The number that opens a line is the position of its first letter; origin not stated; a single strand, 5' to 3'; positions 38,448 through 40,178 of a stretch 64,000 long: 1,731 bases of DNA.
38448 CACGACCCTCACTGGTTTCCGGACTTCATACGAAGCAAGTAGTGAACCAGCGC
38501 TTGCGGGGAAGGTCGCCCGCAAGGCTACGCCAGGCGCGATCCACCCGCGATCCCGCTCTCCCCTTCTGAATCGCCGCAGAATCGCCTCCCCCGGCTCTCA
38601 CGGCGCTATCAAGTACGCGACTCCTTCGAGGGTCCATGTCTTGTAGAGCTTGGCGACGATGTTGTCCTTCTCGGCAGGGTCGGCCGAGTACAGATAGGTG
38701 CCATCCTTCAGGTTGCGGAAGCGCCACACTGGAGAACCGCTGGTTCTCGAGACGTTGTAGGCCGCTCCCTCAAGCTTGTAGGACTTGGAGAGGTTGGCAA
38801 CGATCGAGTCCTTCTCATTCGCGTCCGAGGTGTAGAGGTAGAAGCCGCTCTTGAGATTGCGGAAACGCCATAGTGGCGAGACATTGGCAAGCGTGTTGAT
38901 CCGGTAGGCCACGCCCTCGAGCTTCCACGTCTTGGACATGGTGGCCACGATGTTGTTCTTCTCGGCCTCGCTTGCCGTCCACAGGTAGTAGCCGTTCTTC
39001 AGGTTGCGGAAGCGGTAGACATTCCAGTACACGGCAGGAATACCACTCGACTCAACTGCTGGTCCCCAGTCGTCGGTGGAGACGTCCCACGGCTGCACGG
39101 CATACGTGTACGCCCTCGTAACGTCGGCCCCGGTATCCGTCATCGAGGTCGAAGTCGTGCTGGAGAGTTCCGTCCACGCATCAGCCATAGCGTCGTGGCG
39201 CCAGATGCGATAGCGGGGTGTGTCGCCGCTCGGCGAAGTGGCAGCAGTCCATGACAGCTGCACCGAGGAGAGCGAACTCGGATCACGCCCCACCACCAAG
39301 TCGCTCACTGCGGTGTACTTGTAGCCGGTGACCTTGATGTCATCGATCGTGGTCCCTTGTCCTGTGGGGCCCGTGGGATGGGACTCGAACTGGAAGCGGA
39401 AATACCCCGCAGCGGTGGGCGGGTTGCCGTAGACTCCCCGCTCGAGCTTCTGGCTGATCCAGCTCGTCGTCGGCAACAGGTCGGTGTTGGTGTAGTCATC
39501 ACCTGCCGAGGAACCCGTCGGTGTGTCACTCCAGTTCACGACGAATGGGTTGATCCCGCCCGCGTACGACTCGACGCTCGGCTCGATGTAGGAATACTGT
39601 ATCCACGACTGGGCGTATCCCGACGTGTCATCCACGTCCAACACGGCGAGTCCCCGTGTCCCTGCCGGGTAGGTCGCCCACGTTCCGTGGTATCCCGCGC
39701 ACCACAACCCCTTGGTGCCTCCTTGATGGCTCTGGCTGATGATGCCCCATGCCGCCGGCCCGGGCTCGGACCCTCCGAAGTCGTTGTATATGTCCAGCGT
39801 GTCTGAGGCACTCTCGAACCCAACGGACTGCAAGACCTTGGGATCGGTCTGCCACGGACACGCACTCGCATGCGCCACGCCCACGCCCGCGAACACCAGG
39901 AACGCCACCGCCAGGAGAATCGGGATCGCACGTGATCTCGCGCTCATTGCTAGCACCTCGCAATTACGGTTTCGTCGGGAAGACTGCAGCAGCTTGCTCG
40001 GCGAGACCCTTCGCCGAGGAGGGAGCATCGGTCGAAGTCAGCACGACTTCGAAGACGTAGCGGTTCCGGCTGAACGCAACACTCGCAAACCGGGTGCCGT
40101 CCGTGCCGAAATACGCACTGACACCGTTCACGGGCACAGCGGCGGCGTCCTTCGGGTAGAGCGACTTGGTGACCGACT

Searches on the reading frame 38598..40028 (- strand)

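Call 48: search_protein_families(library=pfam, proteins=[window:38598-40028:-], max_evalue=1)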
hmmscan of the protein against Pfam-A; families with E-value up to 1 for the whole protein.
window:38598-40028:- (476 aa): 3 families
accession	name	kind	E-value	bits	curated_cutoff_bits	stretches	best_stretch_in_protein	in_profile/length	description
PF18885.6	DUF5648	-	2.3e-26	93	25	2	385-474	1-85/134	Domain of unknown function (DUF5648)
PF14200.12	RicinB_lectin_2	-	0.011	16.8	25.6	1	382-447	10-74/89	Ricin-type beta-trefoil lectin domain-like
PF12829.12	Mhr1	-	0.02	15.4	27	0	432-459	2-30/84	Transcriptional regulation of mitochondrial recombination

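Call 51: search_protein_families(library=ncbifam, proteins=[window:38598-40028:-], max_evalue=0.001)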
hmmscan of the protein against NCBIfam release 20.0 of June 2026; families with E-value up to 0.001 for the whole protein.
window:38598-40028:- (476 aa): 0 families
